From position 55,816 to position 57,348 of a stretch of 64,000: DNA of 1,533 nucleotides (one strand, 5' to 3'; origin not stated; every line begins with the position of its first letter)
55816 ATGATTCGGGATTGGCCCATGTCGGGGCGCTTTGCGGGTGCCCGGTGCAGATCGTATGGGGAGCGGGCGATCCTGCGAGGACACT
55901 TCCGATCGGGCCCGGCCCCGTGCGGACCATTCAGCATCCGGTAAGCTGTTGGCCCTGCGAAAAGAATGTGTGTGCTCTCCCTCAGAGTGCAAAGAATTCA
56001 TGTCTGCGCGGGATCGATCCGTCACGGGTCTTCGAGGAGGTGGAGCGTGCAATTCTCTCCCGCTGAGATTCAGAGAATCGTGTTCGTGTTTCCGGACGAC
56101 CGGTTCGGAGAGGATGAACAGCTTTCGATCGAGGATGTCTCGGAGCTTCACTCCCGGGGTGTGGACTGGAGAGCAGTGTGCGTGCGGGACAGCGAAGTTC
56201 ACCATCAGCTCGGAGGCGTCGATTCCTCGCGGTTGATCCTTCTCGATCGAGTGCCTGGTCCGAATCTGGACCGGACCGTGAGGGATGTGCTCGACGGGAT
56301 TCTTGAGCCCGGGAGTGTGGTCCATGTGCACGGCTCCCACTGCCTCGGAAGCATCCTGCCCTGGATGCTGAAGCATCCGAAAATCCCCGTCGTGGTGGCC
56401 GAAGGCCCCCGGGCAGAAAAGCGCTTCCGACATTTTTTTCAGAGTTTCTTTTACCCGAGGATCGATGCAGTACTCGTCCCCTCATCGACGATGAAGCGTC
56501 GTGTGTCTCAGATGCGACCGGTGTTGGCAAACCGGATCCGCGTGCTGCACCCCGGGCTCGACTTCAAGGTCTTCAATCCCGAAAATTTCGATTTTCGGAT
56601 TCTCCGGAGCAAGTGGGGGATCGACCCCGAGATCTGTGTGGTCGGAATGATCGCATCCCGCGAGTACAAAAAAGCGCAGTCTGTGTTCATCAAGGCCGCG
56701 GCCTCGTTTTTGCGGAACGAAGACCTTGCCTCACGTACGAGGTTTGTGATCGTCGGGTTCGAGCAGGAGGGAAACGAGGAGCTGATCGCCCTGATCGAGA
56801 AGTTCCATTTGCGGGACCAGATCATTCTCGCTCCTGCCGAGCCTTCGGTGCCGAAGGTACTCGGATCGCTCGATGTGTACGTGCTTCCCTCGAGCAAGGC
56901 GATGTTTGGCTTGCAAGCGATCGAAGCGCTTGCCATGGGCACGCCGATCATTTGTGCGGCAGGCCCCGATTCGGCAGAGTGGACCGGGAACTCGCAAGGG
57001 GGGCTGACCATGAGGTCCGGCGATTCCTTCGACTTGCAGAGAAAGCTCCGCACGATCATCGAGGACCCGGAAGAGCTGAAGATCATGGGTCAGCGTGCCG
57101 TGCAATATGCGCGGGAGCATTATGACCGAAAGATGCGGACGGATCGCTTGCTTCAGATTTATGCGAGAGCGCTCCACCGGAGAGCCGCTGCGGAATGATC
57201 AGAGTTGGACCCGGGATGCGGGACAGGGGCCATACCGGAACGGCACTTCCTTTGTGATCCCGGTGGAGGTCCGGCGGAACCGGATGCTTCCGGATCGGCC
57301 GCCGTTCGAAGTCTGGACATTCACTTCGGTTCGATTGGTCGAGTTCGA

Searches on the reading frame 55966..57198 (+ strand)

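Call 49: search_protein_families(library=pfam, proteins=[window:55966-57198:+], max_evalue=0.00001)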
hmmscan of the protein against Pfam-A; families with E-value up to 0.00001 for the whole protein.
window:55966-57198:+ (410 aa): 5 families
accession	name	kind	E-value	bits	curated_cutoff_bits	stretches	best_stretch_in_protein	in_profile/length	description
PF00534.26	Glycos_transf_1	-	5.4e-25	88.3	26.4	1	212-378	4-169/172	Glycosyl transferases group 1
PF13692.12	Glyco_trans_1_4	-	5.7e-18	66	27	1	221-367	2-142/142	Glycosyl transferases group 1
PF13579.12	Glyco_trans_4_4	-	7.9e-10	39.7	29.7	1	58-197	11-158/158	Glycosyl transferase 4-like domain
PF13439.12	Glyco_transf_4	-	1.1e-08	35.7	28.5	1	60-199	14-167/170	Glycosyltransferase Family 4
PF20706.3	GT4-conflict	-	3.8e-07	29.9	26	1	217-331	194-311/385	Family 4 Glycosyltransferase in conflict systems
